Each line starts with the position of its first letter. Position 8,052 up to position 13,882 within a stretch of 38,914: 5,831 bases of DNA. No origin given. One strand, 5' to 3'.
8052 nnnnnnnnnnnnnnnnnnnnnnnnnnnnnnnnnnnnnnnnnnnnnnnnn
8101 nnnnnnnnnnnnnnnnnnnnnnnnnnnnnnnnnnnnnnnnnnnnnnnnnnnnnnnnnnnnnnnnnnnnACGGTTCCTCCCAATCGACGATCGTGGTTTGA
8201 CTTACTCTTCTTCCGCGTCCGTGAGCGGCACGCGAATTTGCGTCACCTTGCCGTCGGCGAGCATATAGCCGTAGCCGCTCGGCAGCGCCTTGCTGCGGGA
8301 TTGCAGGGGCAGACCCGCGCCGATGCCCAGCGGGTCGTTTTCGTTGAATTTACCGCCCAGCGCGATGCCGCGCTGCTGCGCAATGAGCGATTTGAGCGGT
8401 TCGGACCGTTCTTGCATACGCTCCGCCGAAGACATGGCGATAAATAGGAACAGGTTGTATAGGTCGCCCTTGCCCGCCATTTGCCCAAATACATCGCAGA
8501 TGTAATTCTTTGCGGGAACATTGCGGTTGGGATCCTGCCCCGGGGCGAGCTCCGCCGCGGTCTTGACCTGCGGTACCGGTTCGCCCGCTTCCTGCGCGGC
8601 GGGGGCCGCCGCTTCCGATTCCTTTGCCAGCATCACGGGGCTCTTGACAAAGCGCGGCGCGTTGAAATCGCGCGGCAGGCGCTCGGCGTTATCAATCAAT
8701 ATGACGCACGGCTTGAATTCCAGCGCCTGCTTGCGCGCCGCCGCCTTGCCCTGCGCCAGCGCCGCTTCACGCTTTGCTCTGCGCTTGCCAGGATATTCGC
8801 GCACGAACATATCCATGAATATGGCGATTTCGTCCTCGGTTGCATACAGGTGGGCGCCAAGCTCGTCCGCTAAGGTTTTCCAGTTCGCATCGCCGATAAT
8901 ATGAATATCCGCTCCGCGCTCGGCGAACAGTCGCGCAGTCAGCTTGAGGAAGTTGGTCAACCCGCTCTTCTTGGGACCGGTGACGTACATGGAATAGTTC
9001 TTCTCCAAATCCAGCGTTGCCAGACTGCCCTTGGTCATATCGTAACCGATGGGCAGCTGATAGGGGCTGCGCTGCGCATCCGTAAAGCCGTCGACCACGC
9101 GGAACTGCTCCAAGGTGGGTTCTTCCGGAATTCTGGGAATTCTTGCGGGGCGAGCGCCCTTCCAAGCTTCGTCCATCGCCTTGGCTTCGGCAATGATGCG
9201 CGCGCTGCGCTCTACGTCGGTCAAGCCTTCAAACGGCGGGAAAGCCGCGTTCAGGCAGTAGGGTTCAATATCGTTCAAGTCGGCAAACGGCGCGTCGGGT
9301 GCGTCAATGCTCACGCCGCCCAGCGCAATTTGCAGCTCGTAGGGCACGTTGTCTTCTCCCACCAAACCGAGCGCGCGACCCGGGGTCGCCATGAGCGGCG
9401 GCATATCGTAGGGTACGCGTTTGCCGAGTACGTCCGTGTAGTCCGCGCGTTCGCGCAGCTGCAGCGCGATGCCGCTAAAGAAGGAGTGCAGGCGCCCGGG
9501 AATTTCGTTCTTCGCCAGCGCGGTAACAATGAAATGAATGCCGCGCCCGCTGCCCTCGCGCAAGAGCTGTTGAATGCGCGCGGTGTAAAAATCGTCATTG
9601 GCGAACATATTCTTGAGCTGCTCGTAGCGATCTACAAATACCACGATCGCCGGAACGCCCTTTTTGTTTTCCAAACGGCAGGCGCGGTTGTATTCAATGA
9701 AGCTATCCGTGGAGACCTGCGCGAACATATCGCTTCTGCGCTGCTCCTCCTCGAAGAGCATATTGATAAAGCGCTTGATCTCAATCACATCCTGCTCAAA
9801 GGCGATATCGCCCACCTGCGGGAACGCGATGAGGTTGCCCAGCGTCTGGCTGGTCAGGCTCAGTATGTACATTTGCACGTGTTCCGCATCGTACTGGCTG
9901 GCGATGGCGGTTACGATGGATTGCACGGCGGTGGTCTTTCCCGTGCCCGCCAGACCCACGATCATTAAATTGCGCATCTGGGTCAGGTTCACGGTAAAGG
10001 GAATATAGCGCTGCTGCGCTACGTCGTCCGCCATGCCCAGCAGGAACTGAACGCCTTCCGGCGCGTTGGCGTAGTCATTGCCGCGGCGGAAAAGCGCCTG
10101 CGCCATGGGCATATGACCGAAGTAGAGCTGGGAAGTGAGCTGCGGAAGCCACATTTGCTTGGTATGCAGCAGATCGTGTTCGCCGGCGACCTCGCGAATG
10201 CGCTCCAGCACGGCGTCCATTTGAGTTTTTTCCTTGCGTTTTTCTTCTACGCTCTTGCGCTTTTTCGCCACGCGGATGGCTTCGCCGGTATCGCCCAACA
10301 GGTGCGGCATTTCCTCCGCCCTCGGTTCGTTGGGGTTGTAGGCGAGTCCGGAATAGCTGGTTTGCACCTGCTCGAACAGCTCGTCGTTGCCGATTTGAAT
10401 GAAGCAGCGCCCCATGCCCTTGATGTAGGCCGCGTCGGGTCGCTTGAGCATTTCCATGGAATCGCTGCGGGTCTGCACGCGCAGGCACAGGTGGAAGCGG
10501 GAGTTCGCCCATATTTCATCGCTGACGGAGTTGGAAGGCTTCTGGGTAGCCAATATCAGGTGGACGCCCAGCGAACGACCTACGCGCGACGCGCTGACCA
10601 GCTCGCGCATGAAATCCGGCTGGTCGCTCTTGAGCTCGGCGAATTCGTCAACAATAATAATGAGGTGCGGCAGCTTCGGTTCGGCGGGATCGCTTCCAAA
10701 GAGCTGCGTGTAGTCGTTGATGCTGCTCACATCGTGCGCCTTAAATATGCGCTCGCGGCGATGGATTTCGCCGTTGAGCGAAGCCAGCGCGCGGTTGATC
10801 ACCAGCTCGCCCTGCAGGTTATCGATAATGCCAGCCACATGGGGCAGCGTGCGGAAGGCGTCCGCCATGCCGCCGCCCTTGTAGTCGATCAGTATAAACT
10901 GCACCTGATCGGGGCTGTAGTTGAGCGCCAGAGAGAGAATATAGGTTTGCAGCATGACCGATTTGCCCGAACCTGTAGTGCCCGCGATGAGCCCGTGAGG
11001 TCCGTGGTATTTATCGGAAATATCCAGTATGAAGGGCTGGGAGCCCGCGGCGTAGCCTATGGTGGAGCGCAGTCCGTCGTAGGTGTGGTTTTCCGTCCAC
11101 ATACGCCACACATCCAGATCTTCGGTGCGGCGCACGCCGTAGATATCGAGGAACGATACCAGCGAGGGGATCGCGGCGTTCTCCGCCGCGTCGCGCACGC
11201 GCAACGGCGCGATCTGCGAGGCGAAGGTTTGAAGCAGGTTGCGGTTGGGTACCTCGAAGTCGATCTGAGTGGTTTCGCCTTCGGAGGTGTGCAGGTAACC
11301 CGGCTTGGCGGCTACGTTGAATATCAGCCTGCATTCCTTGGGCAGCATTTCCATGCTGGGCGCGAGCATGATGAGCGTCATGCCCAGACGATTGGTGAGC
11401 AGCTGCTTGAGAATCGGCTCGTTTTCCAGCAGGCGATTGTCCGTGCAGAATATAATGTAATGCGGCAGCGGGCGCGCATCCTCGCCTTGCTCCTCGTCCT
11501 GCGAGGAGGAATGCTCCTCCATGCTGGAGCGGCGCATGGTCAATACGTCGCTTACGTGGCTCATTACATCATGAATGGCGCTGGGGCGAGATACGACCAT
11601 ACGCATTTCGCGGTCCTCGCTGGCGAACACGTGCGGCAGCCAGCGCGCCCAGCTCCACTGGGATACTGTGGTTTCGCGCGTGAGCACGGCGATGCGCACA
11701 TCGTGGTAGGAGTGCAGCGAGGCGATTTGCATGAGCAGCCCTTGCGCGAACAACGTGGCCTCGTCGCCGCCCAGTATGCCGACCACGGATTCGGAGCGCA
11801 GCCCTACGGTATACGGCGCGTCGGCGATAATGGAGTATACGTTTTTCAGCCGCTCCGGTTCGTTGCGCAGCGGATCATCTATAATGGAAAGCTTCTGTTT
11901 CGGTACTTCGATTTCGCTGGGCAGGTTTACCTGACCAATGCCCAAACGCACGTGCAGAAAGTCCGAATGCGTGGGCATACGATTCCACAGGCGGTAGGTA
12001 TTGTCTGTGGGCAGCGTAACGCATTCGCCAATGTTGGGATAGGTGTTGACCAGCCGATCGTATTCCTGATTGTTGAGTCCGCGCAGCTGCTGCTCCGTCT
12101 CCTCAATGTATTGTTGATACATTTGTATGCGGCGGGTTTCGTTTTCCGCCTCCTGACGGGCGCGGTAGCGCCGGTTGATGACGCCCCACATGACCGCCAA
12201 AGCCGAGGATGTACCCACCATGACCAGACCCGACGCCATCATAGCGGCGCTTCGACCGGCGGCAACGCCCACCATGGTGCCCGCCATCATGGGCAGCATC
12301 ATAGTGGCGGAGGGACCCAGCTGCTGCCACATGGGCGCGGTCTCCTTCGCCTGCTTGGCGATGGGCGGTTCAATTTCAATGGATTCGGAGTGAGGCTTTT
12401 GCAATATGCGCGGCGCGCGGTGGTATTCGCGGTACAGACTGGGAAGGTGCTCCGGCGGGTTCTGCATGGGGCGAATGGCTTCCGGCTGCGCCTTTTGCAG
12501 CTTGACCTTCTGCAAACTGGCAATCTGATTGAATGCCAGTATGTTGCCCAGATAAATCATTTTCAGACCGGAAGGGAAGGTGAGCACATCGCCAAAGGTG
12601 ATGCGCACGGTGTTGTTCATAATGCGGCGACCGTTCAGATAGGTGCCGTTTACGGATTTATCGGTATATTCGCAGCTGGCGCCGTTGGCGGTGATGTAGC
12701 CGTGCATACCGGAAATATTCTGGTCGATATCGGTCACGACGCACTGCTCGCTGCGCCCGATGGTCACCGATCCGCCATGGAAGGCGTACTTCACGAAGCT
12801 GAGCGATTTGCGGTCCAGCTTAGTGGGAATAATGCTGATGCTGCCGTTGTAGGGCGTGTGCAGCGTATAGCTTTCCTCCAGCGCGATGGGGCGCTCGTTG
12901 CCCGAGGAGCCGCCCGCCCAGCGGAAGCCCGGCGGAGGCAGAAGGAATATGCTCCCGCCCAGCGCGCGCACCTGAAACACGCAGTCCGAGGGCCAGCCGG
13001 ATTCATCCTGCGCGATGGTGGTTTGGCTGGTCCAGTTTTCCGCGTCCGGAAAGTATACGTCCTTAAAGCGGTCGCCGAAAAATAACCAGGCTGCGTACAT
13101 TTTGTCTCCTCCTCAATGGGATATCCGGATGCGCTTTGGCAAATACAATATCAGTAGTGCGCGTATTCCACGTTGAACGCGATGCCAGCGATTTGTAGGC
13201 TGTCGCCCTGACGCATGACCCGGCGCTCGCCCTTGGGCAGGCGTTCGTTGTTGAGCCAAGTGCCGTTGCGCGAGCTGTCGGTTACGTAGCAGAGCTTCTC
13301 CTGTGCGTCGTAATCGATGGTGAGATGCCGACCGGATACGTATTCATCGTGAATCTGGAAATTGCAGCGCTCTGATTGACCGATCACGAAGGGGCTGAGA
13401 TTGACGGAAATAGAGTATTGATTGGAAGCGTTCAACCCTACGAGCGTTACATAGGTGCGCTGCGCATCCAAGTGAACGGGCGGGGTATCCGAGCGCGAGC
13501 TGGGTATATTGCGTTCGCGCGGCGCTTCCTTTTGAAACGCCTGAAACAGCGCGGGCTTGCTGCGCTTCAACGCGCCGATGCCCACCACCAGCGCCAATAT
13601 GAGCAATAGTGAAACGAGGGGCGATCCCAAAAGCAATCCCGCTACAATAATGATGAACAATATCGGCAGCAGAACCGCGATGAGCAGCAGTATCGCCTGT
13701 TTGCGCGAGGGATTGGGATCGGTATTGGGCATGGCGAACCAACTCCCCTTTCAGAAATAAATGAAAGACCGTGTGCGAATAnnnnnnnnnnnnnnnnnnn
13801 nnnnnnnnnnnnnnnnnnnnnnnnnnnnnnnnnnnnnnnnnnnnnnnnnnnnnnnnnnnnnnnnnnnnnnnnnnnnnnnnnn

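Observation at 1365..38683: T7SSb-type secretion locus lacking recognisable EssB/EsaA/EssA and apparently wired to a transmembrane FHA / Hanks-kinase / PP2C array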

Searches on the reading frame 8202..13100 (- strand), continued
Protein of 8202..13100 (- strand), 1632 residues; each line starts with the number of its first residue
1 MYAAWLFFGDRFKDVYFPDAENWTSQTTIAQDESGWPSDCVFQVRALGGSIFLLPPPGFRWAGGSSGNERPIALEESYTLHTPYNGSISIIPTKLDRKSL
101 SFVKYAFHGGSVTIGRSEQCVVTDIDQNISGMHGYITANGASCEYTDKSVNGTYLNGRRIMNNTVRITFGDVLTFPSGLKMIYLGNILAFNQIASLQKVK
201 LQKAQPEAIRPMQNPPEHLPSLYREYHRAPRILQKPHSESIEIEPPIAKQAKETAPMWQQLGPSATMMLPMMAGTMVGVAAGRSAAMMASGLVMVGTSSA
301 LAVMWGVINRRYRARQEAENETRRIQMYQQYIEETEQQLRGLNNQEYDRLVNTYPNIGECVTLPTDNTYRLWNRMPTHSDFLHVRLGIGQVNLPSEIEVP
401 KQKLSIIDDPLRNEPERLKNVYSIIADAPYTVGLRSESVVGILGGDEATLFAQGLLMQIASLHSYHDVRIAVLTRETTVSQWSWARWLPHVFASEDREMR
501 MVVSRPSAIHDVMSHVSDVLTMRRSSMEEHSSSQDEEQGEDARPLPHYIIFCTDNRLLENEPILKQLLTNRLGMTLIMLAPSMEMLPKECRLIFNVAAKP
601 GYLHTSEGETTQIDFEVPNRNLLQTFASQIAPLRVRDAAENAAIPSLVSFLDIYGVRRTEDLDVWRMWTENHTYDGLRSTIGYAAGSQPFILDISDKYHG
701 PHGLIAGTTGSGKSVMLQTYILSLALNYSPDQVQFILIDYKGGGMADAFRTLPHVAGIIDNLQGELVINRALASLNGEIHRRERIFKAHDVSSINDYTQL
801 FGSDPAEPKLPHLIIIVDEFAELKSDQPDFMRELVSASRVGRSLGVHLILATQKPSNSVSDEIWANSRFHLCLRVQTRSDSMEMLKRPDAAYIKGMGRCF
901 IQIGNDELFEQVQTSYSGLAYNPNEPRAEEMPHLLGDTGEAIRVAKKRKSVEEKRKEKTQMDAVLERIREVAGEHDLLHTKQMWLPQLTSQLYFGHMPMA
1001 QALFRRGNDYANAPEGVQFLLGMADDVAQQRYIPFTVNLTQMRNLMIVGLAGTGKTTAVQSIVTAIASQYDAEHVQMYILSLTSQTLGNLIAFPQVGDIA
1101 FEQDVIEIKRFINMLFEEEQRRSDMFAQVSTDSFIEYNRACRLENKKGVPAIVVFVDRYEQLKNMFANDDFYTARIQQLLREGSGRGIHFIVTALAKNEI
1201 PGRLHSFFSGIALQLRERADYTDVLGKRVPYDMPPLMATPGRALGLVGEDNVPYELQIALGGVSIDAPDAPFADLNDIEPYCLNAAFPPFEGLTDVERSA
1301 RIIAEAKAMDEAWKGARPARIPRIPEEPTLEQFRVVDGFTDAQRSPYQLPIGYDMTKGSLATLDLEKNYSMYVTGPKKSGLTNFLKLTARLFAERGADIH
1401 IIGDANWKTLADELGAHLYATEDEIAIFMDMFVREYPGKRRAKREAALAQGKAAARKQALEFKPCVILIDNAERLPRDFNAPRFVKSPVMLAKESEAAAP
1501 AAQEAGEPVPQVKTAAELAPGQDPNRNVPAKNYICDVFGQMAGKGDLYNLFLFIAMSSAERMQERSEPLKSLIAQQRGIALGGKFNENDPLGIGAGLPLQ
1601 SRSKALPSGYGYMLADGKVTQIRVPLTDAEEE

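Call 89: find_encoding_contigs(protein=P0061, flank=10000, max_places=1)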
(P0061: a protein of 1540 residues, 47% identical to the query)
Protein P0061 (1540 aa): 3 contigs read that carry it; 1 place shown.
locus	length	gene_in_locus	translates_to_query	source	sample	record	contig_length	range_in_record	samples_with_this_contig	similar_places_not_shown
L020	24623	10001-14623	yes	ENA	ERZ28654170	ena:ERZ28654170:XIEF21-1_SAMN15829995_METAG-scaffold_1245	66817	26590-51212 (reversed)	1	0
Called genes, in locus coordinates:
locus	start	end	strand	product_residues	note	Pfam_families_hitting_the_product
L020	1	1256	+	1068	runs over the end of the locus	-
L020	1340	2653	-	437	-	PF04932:Wzy_C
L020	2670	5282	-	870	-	PF00069:Pkinase, PF07714:PK_Tyr_Ser-Thr, PF00395:SLH (weak)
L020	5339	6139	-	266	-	PF00481:PP2C (weak), PF13672:PP2C_2 (weak)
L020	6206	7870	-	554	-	PF00092:VWA, PF13519:VWA_2 (weak), PF16697:Yop-YscD_cpl, PF00498:FHA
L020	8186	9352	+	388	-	PF01471:PG_binding_1 (faint), PF00498:FHA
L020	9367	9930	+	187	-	PF00498:FHA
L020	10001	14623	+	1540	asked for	PF00498:FHA (faint), PF01580:FtsK_SpoIIIE, PF00004:AAA (faint), PF01637:ATPase_2 (faint), PF05729:NACHT (faint), PF05872:HerA_C (faint), PF12775:AAA_7 (faint), PF01580:FtsK_SpoIIIE, +2 more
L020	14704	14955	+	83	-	PF08817:YukD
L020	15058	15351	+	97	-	PF06013:WXG100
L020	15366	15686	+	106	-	PF06013:WXG100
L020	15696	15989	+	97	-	PF06013:WXG100 (weak)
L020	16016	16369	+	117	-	-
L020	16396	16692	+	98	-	PF06013:WXG100, PF10824:T7SS_ESX_EspC (weak)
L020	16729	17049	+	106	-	PF06013:WXG100, PF10824:T7SS_ESX_EspC (weak)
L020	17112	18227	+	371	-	-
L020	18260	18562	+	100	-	PF13780:DUF4176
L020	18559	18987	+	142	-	PF12158:DUF3592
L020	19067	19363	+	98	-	PF06013:WXG100, PF10824:T7SS_ESX_EspC (weak)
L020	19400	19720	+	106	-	PF06013:WXG100, PF10824:T7SS_ESX_EspC (weak)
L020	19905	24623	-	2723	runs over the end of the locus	PF05345:He_PIG, PF13715:CarbopepD_reg_2 (faint), PF13287:Fn3_assoc, PF13290:CHB_HEX_C_1, PF00395:SLH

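Call 90: find_encoding_contigs(protein=P0078, flank=10000, max_places=1)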
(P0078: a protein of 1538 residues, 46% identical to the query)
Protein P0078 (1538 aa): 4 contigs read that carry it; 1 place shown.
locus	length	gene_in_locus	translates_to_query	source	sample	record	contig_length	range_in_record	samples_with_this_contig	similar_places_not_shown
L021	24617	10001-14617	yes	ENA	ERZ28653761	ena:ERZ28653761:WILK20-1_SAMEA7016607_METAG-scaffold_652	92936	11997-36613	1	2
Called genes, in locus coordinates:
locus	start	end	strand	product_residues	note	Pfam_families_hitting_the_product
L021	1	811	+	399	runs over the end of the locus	PF06224:AlkZ-like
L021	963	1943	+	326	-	PF00497:SBP_bac_3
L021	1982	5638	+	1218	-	PF07494:Reg_prop (faint), PF23409:Beta-prop_EML (faint), PF23414:Beta-prop_EML_2 (weak), PF07495:Y_Y_Y, PF13487:HD_5, PF01966:HD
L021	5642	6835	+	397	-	PF02608:Bmp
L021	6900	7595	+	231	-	PF00990:GGDEF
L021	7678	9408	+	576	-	PF08823:PG_binding_2 (faint), PF01471:PG_binding_1 (faint), PF16697:Yop-YscD_cpl (weak), PF00498:FHA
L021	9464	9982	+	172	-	PF00498:FHA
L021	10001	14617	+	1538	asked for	PF00498:FHA, PF16697:Yop-YscD_cpl (faint), PF13401:AAA_22 (faint), PF01580:FtsK_SpoIIIE, PF01637:ATPase_2 (faint), PF05729:NACHT (faint), PF01580:FtsK_SpoIIIE, PF13191:AAA_16 (weak), +5 more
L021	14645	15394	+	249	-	PF04397:LytTR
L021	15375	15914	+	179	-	-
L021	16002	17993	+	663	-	PF16697:Yop-YscD_cpl, PF00498:FHA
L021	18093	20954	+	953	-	PF17936:Big_6 (faint), PF19077:Big_13 (faint)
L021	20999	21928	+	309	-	PF00481:PP2C, PF13672:PP2C_2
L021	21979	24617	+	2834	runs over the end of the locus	PF00069:Pkinase, PF07714:PK_Tyr_Ser-Thr, PF19077:Big_13 (faint), PF13620:CarboxypepD_reg (faint), PF17789:MG4 (faint), PF17936:Big_6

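Call 91: find_encoding_contigs(protein=P0116, flank=10000, max_places=1)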
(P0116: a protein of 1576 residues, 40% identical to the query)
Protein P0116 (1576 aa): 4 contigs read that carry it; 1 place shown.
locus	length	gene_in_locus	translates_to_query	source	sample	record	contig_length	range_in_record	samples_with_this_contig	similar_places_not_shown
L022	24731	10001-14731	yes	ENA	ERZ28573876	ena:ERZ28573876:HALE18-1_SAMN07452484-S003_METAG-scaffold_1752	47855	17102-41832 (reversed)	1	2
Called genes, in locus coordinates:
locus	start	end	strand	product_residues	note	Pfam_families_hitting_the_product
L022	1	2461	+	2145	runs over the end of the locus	-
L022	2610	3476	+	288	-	PF00498:FHA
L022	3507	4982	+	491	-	-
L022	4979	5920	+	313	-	PF00481:PP2C, PF13672:PP2C_2, PF07228:SpoIIE (faint)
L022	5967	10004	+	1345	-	-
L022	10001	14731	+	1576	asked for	PF00498:FHA, PF25199:nSTAND_NTPase5 (faint), PF01580:FtsK_SpoIIIE, PF01637:ATPase_2 (faint), PF13173:AAA_14 (faint), PF13191:AAA_16 (faint), PF01580:FtsK_SpoIIIE, PF05729:NACHT (weak), +2 more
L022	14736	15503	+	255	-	PF04397:LytTR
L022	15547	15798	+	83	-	PF08817:YukD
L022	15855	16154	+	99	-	PF10824:T7SS_ESX_EspC (weak), PF21725:T7SS_signal (weak), PF06013:WXG100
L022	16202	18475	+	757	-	PF00498:FHA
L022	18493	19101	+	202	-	PF00498:FHA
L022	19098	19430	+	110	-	-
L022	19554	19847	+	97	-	PF06013:WXG100 (weak)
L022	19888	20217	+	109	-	PF06013:WXG100 (weak)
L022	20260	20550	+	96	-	PF06013:WXG100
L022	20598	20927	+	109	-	PF06013:WXG100 (weak)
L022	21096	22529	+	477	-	-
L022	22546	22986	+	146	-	-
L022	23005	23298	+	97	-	PF13780:DUF4176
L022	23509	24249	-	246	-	-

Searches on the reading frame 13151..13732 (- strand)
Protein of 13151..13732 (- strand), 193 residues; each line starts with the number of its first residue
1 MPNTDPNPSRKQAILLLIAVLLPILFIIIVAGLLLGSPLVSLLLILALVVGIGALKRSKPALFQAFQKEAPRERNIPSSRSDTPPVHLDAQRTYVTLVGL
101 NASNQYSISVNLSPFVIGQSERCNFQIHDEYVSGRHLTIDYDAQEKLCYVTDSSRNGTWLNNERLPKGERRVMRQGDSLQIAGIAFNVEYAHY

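Call 5: search_protein_families(library=pfam, max_evalue=0.01, proteins=[window:13151-13732:-])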
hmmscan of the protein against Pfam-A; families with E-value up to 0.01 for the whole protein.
window:13151-13732:- (193 aa): 2 families
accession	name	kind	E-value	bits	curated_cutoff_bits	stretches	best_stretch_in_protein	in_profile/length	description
PF00498.31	FHA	-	1.4e-15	57.9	20.7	1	116-181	2-66/67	FHA domain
PF16697.10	Yop-YscD_cpl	-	5.3e-06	27.1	33.2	1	99-187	5-89/94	Inner membrane component of T3SS, cytoplasmic domain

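Call 55: search_protein_families(library=ncbifam, max_evalue=0.001, proteins=[window:13151-13732:-])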
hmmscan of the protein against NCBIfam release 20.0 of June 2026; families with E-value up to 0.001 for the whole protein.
window:13151-13732:- (193 aa): 3 families
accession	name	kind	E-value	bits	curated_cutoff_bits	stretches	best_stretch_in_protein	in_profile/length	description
NF049868.1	FhaB_Rv0019c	equivalog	6.3e-12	45.8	125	1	50-169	22-141/158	FHA domain-containing protein FhaB/FipA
TIGR03354.1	VI_FHA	hypoth_equivalog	3.3e-10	40.4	120.25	1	108-188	19-101/420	type VI secretion system-associated FHA domain protein TagH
NF052573.1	HisKinEspAMyxo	equivalog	1.2e-05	23.5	1400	1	112-183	45-113/755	serine histidine kinase EspA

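Call 56: search_protein_families(library=pfam, max_evalue=5, proteins=[window:13151-13732:-])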
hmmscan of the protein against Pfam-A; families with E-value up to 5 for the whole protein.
window:13151-13732:- (193 aa): 3 families
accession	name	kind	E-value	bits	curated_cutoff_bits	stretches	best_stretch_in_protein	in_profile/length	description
PF00498.31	FHA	-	1.4e-15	57.9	20.7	1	116-181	2-66/67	FHA domain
PF16697.10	Yop-YscD_cpl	-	5.3e-06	27.1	33.2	1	99-187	5-89/94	Inner membrane component of T3SS, cytoplasmic domain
PF06202.20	GDE_C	-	0.23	10.8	21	1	126-187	112-171/367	Amylo-alpha-1,6-glucosidase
